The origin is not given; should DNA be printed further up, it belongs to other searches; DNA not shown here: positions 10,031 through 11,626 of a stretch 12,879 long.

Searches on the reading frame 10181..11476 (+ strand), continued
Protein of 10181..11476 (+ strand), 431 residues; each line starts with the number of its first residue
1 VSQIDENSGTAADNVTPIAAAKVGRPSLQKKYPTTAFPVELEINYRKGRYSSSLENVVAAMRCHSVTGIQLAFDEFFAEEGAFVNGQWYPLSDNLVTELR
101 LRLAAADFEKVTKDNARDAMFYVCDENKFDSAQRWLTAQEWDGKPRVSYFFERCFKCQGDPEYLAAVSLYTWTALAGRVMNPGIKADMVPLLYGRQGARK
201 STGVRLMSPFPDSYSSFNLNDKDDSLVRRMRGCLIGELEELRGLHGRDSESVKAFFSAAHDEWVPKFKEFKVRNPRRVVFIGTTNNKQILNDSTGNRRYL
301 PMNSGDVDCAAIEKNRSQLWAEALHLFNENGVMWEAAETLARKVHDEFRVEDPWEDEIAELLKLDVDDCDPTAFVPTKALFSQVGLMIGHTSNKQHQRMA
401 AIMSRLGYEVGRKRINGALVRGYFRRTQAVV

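Call 46: find_homologous_proteins(query=window:10181-11473:+, max_evalue=1e-10)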
Query window:10181-11473:+ (431 aa): 880 proteins with E <= 1e-10 among 5936 candidates; the best 120 are listed.
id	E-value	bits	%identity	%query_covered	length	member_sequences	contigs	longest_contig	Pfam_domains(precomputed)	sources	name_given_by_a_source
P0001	3.3e-294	993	100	100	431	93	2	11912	PF05272.18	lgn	-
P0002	1.2e-210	718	73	97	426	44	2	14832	PF05272.18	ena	-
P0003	5.8e-208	709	71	96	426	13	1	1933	PF05272.18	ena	-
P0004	2.4e-146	506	53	95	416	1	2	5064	PF05272.18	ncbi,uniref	ncbi:MAG TPA: VapE domain-containing protein [Arsenophonus nasoniae]|uniref:VapE domain-containing p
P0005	1.2e-142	494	52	95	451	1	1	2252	PF05272.18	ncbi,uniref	ncbi:VapE domain-containing protein, partial [Arsenophonus nasoniae]|uniref:VapE domain-containing p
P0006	3.7e-140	485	52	95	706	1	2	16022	PF05272.18,PF08273.18,PF13362.13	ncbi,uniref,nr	ncbi:VapE domain-containing protein [Arsenophonus nasoniae]|uniref:DNA primase TraC n=1 Tax=Arsenoph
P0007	4.1e-137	475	52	95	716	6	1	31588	PF05272.18,PF08273.18,PF13362.13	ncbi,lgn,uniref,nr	ncbi:VapE domain-containing protein [Arsenophonus nasoniae]|uniref:VapE family protein n=1 Tax=Arsen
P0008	5.1e-137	475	51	94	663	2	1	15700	PF05272.18,PF13362.13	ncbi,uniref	ncbi:VapE domain-containing protein [Arsenophonus sp.]|uniref:VapE domain-containing protein n=1 Tax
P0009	3.1e-132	459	49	94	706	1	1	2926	PF05272.18,PF08273.18,PF13362.13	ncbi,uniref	ncbi:VapE domain-containing protein, partial [Arsenophonus nasoniae]|uniref:VapE domain-containing p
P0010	3.0e-127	443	51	86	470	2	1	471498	PF05272.18,PF13362.13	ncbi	-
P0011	1.5e-122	427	48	96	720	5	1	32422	PF05272.18,PF08273.18,PF13362.13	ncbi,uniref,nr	ncbi:VapE domain-containing protein [Arsenophonus nasoniae]|uniref:VapE family protein n=2 Tax=Arsen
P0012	2.6e-110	387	53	74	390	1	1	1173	PF05272.18,PF13362.13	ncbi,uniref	ncbi:MAG TPA: VapE domain-containing protein, partial [Arsenophonus nasoniae]|uniref:VapE domain-con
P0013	1.5e-101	358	56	64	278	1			PF19263.6,PF05272.18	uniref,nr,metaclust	uniref:Phage DNA primase/helicase n=1 Tax=Arsenophonus nasoniae TaxID=638 RepID=D2U1N0_9GAMM|nr:phag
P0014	9.4e-98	346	55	63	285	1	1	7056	PF05272.18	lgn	-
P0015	4.6e-97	344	43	93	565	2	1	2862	PF05272.18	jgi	jgi:predicted P-loop ATPase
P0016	3.8e-94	334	43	88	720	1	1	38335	PF05272.18,PF08707.17,PF09250.17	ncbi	-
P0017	7.6e-94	333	43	88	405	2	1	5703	PF05272.18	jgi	jgi:predicted P-loop ATPase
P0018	1.6e-93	332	42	91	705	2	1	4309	PF05272.18,PF08707.17,PF09250.17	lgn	-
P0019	2.1e-93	331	42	91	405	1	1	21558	PF05272.18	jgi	-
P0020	3.7e-93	331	43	84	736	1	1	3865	PF05272.18,PF09250.17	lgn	-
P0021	4.1e-93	330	39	90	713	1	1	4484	PF19263.6,PF05272.18,PF09250.17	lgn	-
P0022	1.0e-92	329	42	91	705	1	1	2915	PF05272.18,PF08707.17,PF09250.17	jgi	jgi:hypothetical protein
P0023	1.5e-92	329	50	74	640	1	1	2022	PF05272.18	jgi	-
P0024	2.9e-92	328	41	89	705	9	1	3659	PF05272.18,PF08707.17,PF09250.17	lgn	-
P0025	3.3e-92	328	44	86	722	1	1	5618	PF05272.18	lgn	-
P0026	3.5e-92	327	43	88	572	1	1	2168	PF05272.18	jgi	-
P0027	6.8e-92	326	41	91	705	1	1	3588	PF05272.18,PF08707.17,PF09250.17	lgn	-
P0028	1.5e-91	325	40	88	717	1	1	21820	PF05272.18,PF09250.17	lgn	-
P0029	1.9e-91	325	42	88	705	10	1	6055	PF05272.18,PF08707.17,PF09250.17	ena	-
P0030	2.0e-91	325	45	88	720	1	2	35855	PF05272.18,PF09250.17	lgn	-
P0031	2.4e-91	325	41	87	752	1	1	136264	PF05272.18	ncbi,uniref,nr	ncbi:VapE domain-containing protein [Photorhabdus heterorhabditis]|uniref:VapE domain-containing pro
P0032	4.9e-91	324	41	91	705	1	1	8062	PF05272.18,PF08707.17,PF09250.17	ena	-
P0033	5.3e-91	324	39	92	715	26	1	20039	PF19263.6,PF05272.18,PF09250.17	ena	-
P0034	2.2e-90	321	43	88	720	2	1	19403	PF05272.18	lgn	-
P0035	2.3e-90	321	42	87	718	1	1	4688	PF19263.6,PF05272.18,PF08707.17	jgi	jgi:predicted P-loop ATPase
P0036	4.4e-90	321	42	90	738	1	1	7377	PF19263.6,PF05272.18,PF09250.17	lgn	-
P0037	5.7e-90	320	41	91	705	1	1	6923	PF05272.18,PF08707.17,PF09250.17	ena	-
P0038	5.7e-90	320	41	91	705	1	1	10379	PF05272.18,PF08707.17,PF09250.17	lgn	-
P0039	7.6e-90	320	42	88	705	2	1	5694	PF05272.18,PF08707.17,PF09250.17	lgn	-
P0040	1.1e-89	319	43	89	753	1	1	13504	PF22548.3,PF05272.18,PF08707.17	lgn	-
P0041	2.0e-89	318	42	92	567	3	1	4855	PF05272.18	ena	-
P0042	2.6e-89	318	39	88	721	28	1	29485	PF05272.18,PF09250.17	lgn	-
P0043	3.3e-89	318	42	86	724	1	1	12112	PF05272.18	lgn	-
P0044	3.4e-89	318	39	92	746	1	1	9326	PF05272.18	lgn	-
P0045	3.9e-89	317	43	86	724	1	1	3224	PF05272.18,PF09250.17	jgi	jgi:predicted P-loop ATPase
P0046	3.9e-89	317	39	96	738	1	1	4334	PF05272.18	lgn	-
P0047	4.0e-89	317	43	87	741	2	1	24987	PF05272.18,PF09250.17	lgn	-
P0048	4.3e-89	317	40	88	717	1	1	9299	PF19263.6,PF05272.18,PF09250.17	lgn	-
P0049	4.3e-89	317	43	86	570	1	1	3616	PF05272.18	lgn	-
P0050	7.0e-89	317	40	91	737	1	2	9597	PF05272.18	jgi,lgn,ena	jgi:predicted P-loop ATPase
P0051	7.5e-89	316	41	88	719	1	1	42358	PF05272.18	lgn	-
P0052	7.9e-89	316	40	86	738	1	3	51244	PF19263.6,PF05272.18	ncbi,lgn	-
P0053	8.1e-89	316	44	86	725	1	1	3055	PF05272.18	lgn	-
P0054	8.5e-89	316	42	86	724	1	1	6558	PF22548.3,PF05272.18,PF08707.17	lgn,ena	-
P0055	9.6e-89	316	43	87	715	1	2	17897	PF19263.6,PF05272.18,PF08707.17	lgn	-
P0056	9.7e-89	316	42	86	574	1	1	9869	PF19263.6,PF05272.18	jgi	jgi:predicted P-loop ATPase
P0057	1.0e-88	316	42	89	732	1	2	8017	PF19263.6,PF22548.3,PF05272.18,PF08707.17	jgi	jgi:predicted P-loop ATPase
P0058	1.1e-88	316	41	86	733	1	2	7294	PF19263.6,PF05272.18,PF09250.17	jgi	jgi:predicted P-loop ATPase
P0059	1.4e-88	316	43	88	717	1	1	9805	PF19263.6,PF05272.18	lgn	-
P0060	1.4e-88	316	41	87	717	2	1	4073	PF05272.18,PF09250.17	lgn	-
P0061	1.5e-88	315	39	93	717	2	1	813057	PF19263.6,PF05272.18,PF09250.17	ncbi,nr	ncbi:VapE family protein [Orbaceae bacterium ESL0721]|nr:VapE family protein [Orbaceae bacterium ESL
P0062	1.7e-88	315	43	86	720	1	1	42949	PF05272.18,PF09250.17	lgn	-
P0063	1.8e-88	315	40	94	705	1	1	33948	PF19263.6,PF22548.3,PF05272.18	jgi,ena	-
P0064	2.3e-88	315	42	88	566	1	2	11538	PF05272.18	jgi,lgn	jgi:hypothetical protein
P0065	3.2e-88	314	41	84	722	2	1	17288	PF19263.6,PF05272.18,PF09250.17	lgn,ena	-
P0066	3.4e-88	314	42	88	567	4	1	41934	PF19263.6,PF05272.18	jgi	jgi:predicted P-loop ATPase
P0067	3.8e-88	314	42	88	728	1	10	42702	PF05272.18,PF09250.17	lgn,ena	-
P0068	4.4e-88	314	42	87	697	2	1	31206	PF19263.6,PF05272.18,PF09250.17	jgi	-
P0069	4.6e-88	314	41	88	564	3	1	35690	PF05272.18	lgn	-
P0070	6.3e-88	313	42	87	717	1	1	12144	PF19263.6,PF05272.18,PF09250.17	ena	-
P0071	6.7e-88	313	39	88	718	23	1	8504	PF19263.6,PF05272.18,PF09250.17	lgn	-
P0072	1.0e-87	313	41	88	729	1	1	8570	PF05272.18,PF09250.17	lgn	-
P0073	1.1e-87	313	39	88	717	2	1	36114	PF05272.18,PF09250.17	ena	-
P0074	1.5e-87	312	39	86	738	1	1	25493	PF19263.6,PF05272.18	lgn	-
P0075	1.6e-87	312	42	88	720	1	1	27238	PF05272.18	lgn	-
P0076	1.6e-87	312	41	86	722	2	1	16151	PF19263.6,PF05272.18,PF09250.17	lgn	-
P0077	2.1e-87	312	41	90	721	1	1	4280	PF19263.6,PF05272.18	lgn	-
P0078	2.2e-87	312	41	84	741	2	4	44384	PF19263.6,PF05272.18,PF09250.17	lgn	-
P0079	2.2e-87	312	39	88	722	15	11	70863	PF05272.18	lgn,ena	-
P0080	2.4e-87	312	42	85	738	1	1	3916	PF05272.18,PF09250.17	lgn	-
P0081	2.4e-87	311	41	84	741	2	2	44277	PF19263.6,PF05272.18,PF09250.17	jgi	-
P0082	2.9e-87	311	41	84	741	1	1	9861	PF05272.18,PF09250.17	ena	-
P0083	3.3e-87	311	42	88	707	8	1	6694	PF05272.18,PF08707.17,PF09250.17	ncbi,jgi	jgi:predicted P-loop ATPase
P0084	3.4e-87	311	41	89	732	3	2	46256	PF22548.3,PF05272.18,PF08707.17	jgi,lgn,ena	jgi:predicted P-loop ATPase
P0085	3.8e-87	311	40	89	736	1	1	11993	PF05272.18,PF09250.17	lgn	-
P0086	3.9e-87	311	40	86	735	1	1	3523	PF19263.6,PF05272.18,PF09250.17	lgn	-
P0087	4.6e-87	311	47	74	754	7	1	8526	PF22548.3,PF05272.18,PF08707.17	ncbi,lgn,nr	ncbi:MAG TPA: hypothetical protein DHV85_20495 [Candidatus Accumulibacter sp.]|nr:hypothetical prote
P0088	4.9e-87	310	43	86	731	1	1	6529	PF19263.6,PF05272.18,PF09250.17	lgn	-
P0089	5.0e-87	310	42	89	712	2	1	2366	PF05272.18,PF08707.17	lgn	-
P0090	5.5e-87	310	41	84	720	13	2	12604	PF05272.18,PF09250.17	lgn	-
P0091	6.1e-87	310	42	87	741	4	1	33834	PF19263.6,PF05272.18,PF09250.17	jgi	jgi:Virulence-associated protein E/Bifunctional DNA primase/polymerase, N-terminal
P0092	6.2e-87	310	41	84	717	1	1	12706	PF19263.6,PF05272.18,PF09250.17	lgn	-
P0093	7.7e-87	310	41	86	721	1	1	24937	PF05272.18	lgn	-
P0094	8.3e-87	310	38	92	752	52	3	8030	PF05272.18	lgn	-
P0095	8.8e-87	310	40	86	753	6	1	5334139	PF05272.18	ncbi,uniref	ncbi:VapE domain-containing protein [Photorhabdus sp. SF281]|uniref:VapE domain-containing protein n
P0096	8.9e-87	310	42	87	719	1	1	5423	PF05272.18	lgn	-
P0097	9.4e-87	310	41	88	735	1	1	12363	PF22548.3,PF05272.18,PF08707.17,PF21686.4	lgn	-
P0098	1.1e-86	309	45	75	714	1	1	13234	PF19263.6,PF05272.18,PF09250.17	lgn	-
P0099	1.2e-86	309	42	86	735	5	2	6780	PF05272.18,PF09250.17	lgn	-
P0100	1.3e-86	309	42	86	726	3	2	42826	PF19263.6,PF05272.18,PF09250.17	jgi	jgi:predicted P-loop ATPase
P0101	1.4e-86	309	39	89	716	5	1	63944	PF19263.6,PF05272.18,PF09250.17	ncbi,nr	ncbi:replication protein [Gilliamella sp. Fer2-1]|nr:replication protein [Gilliamella apicola]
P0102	1.5e-86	309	40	86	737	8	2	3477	PF19263.6,PF05272.18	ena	-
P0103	1.7e-86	309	42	87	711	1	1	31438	PF05272.18,PF09250.17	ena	-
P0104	1.8e-86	309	41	87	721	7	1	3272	PF05272.18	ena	-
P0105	2.0e-86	308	39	95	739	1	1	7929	PF05272.18,PF09250.17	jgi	jgi:hypothetical protein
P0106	2.0e-86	308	39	98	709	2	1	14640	PF19263.6,PF05272.18,PF08707.17,PF09250.17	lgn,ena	-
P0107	2.3e-86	308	40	89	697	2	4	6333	PF19263.6,PF05272.18,PF08800.16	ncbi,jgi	jgi:predicted P-loop ATPase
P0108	2.3e-86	308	42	86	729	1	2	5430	PF05272.18,PF09250.17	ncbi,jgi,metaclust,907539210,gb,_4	metaclust:\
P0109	2.7e-86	308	42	87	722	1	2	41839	PF05272.18,PF09250.17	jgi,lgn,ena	jgi:hypothetical protein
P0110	2.7e-86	308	40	88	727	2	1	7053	PF19263.6,PF05272.18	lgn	-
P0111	3.1e-86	308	42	87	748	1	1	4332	PF19263.6,PF05272.18,PF09250.17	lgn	-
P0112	3.6e-86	308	42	87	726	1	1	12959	PF19263.6,PF05272.18,PF09250.17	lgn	-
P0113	3.8e-86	308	40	87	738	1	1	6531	PF05272.18,PF09250.17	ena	-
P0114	4.6e-86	307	41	86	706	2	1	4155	PF05272.18,PF08707.17,PF09250.17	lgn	-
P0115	5.5e-86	307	41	87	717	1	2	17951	PF19263.6,PF05272.18,PF09250.17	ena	-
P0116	5.6e-86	307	41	91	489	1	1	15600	PF05272.18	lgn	-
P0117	5.9e-86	307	42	88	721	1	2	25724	PF05272.18,PF09250.17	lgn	-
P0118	6.5e-86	307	41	86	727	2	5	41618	PF19263.6,PF05272.18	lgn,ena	-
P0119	6.5e-86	307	41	89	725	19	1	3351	PF05272.18,PF09250.17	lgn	-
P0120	6.6e-86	307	43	92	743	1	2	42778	PF19263.6,PF05272.18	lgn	-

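Call 59: predict_structure(alignment_id=A2)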
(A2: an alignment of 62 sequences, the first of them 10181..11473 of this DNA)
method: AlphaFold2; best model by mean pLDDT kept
length: 431 residues; sequences in the alignment: 62
mean_pLDDT: 89.5   pTM: 0.86
mean pLDDT of the five models: 89.5, 88.4, 88.1, 87.8, 87.4
residues with pLDDT >= 90: 331; 70-90: 53; 50-70: 28; < 50: 19
segments of 3 or more residues with pLDDT < 50: 1-17
pLDDT, mean of each block of 10 residues (from residue 1): 42 47 55 60 92 95 90 95 91 95 95 96 95 96 98 98 98 98 97 98 97 96 94 96 83 93 86 95 95 75 98 98 99 97 92 93 85 93 93 93 93 96 82 36
secondary structure, 60 per line:
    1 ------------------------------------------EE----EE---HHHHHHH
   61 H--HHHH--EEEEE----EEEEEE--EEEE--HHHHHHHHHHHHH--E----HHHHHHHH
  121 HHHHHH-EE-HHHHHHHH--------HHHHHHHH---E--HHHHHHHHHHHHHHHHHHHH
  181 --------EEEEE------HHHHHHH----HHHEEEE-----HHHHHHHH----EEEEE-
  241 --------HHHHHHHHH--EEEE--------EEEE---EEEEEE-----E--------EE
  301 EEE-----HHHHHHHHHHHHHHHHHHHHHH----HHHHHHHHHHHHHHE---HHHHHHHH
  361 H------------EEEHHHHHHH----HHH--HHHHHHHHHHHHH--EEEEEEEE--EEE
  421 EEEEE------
elements in order: H54-61 H64-67 E70-74 E79-84 E87-90 H93-105 H113-126 H131-138 H147-154 H161-180 E189-193 H200-206 E214-217 H223-230 E235-239 H249-257 E260-263 E272-275 E279-284 E299-303 H309-330 H335-348 H353-361 E374-376 H377-383 H393-405 E408-415 E418-425

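Call 62: fold_search(model_id=the predicted structure, library=pdb)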
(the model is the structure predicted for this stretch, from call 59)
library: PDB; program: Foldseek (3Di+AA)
matches with E <= 10: 1016; with E <= 0.001: 146
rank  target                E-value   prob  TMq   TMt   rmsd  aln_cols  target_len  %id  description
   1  7pds_D                1.8e-24  1.00  0.71  0.68   4.9       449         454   21  The structure of PriRep1 with dsDNA (released 2022-07-13)
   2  7pds_E                4.6e-24  1.00  0.72  0.69   4.8       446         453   20  The structure of PriRep1 with dsDNA (released 2022-07-13)
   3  7pds_C                6.8e-24  1.00  0.74  0.71   4.4       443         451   20  The structure of PriRep1 with dsDNA (released 2022-07-13)
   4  7pds_B                2.1e-23  1.00  0.73  0.70   4.9       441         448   20  The structure of PriRep1 with dsDNA (released 2022-07-13)
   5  7pds_A                3.8e-23  1.00  0.75  0.71   4.5       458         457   19  The structure of PriRep1 with dsDNA (released 2022-07-13)
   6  7pds_F                1.3e-20  1.00  0.70  0.67   5.4       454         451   20  The structure of PriRep1 with dsDNA (released 2022-07-13)
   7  6k9c_B                4.9e-11  1.00  0.49  0.51   7.2       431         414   13  The apo structure of NrS-1 C terminal region (305-718) (released 2020-04-08)
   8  6k9c_A                5.8e-11  1.00  0.51  0.52   7.0       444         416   13  The apo structure of NrS-1 C terminal region (305-718) (released 2020-04-08)
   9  6k9e_B                9.6e-11  1.00  0.51  0.53   7.2       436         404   14  The A form apo structure of NrS-1 C terminal region-CTR(305-718) (released 2020-06-17)
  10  6lrb_C                9.6e-11  1.00  0.47  0.49   7.4       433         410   14  The A form apo structure of NrS-1 C terminal region-CTR (released 2020-04-08)
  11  6lrb_F                3.3e-10  1.00  0.46  0.47   7.8       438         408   14  The A form apo structure of NrS-1 C terminal region-CTR (released 2020-04-08)
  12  6lrb_A                3.5e-10  1.00  0.46  0.48   7.4       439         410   13  The A form apo structure of NrS-1 C terminal region-CTR (released 2020-04-08)
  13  6lrb_D                6.7e-10  1.00  0.46  0.48   7.5       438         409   13  The A form apo structure of NrS-1 C terminal region-CTR (released 2020-04-08)
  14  6k9e_C                8.9e-10  1.00  0.50  0.53   7.1       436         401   13  The A form apo structure of NrS-1 C terminal region-CTR(305-718) (released 2020-06-17)
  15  6k9e_A                8.9e-10  1.00  0.50  0.53   7.1       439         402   12  The A form apo structure of NrS-1 C terminal region-CTR(305-718) (released 2020-06-17)
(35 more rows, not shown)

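Call 74: find_related_loci(query=A2, collection=genome_contigs, flank=3000)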
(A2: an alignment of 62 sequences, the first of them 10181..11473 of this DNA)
Query A2 (431 aa) in genome_contigs; peptide patterns used: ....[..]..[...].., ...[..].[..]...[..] (x = any residue, [..] = any of these).
600 stretches matched a pattern (row limit reached: there are more); 563 encode a relative of the query (tblastn E <= 1e-3); the best 80 are kept; 80 distinct loci.
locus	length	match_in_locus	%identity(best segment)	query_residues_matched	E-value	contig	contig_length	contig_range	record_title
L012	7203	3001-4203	39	26-425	2e-93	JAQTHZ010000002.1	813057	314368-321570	Orbaceae bacterium ESL0721 ESL0721_2, whole genome shotgun sequence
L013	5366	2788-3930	42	46-408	5e-93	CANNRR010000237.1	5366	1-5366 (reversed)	MAG: Burkholderiales bacterium isolate RH-9nov16-185 genome assembly, contig: RH-9nov16-C-C42903, whole genome shotgun s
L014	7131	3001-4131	40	46-417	2e-92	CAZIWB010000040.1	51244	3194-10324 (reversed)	MAG TPA_asm: uncultured Cellvibrionaceae bacterium isolate SRP193066_co1_141 genome assembly, contig: NODE_748_length_51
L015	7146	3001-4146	39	46-421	3e-91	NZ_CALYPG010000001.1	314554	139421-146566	MAG: uncultured Gilliamella sp. isolate SRR11267056_bin.8_metawrap_v1.3.0_MAG ERZ9515167_2, whole genome shotgun sequenc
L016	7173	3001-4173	39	46-425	6e-91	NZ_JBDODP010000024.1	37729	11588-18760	Guyparkeria sp. LHSS19-1 24, whole genome shotgun sequence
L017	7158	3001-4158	39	46-425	1e-90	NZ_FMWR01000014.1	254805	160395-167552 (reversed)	Gilliamella mensalis isolate 2, whole genome shotgun sequence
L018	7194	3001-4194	38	26-423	1e-90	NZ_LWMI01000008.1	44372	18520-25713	Candidatus Arsenophonus triatominarum strain ATi contig000008, whole genome shotgun sequence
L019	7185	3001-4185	38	31-425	4e-90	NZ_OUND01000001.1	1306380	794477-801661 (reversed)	Arsenophonus endosymbiont of Aleurodicus floccissimus strain ARAF, whole genome shotgun sequence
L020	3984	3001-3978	46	46-358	2e-89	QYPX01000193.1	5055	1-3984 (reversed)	MAG: Comamonadaceae bacterium isolate PowLak16_MAG17 c_000000178820, whole genome shotgun sequence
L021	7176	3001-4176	40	47-430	2e-88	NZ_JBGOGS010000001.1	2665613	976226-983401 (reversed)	Symbiopectobacterium sp. RP Symbiopectobacterium_contig1, whole genome shotgun sequence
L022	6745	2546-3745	40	26-417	3e-88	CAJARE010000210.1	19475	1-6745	MAG: uncultured beta proteobacterium isolate Loc090116-1m_bin-0087 genome assembly, contig: bin-0087:210/393, whole geno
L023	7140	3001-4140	41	47-417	2e-87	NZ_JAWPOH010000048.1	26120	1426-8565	Methylobacter svalbardensis strain LS7T4A Scaffold48, whole genome shotgun sequence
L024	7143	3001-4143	42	48-423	8e-87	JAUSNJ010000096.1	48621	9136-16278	MAG: Rhodoferax sp. isolate E19_metabat.bin.37_sub E19_k141_243809, whole genome shotgun sequence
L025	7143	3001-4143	42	46-418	1e-86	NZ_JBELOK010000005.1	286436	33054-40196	Castellaniella sp. FW104-7C03 NODE_5_length_286436_cov_131.766007, whole genome shotgun sequence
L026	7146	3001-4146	39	48-423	2e-86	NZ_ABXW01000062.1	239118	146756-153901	Providencia alcalifaciens DSM 30120 P_alcalifaciens-1.0_Cont149.1, whole genome shotgun sequence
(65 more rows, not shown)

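Call 77: search_protein_families(library=pfam, proteins=[P0006], max_evalue=5)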
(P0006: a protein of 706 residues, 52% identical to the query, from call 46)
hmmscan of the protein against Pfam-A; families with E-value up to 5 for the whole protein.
P0006 (706 aa): 8 families
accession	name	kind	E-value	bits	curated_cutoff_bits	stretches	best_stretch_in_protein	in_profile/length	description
PF05272.17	VapE-like_dom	-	1.5e-54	185.1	25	1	419-631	2-216/217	Virulence-associated protein E-like domain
PF08273.17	Zn_Ribbon_Prim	-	2.4e-14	53.8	23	1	29-64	2-37/37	Zinc-binding domain of primase-helicase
PF13362.12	Toprim_3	-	3.9e-12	46.9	27.2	1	189-284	2-94/95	Toprim domain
PF08271.17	Zn_Ribbon_TF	-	0.0011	18.9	29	1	33-60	3-27/43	TFIIB zinc-binding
PF12760.12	Zn_ribbon_IS1595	-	0.0014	19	25.4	1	33-59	21-44/46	Transposase zinc-ribbon domain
PF14803.11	Zn_ribbon_Nudix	-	0.037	14.4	25.6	1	33-60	3-30/34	Nudix N-terminal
PF14354.12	Lar_restr_allev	-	0.054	14.2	28.6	1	32-60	5-33/58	Restriction alleviation protein Lar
PF09723.15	Zn_ribbon_8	-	0.8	10.2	34.4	1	24-41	21-38/41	Zinc ribbon domain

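Call 78: search_protein_families(library=ncbifam, proteins=[window:10181-11476:+], max_evalue=0.01)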
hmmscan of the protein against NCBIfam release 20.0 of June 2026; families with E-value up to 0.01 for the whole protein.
window:10181-11476:+ (431 aa): 0 families
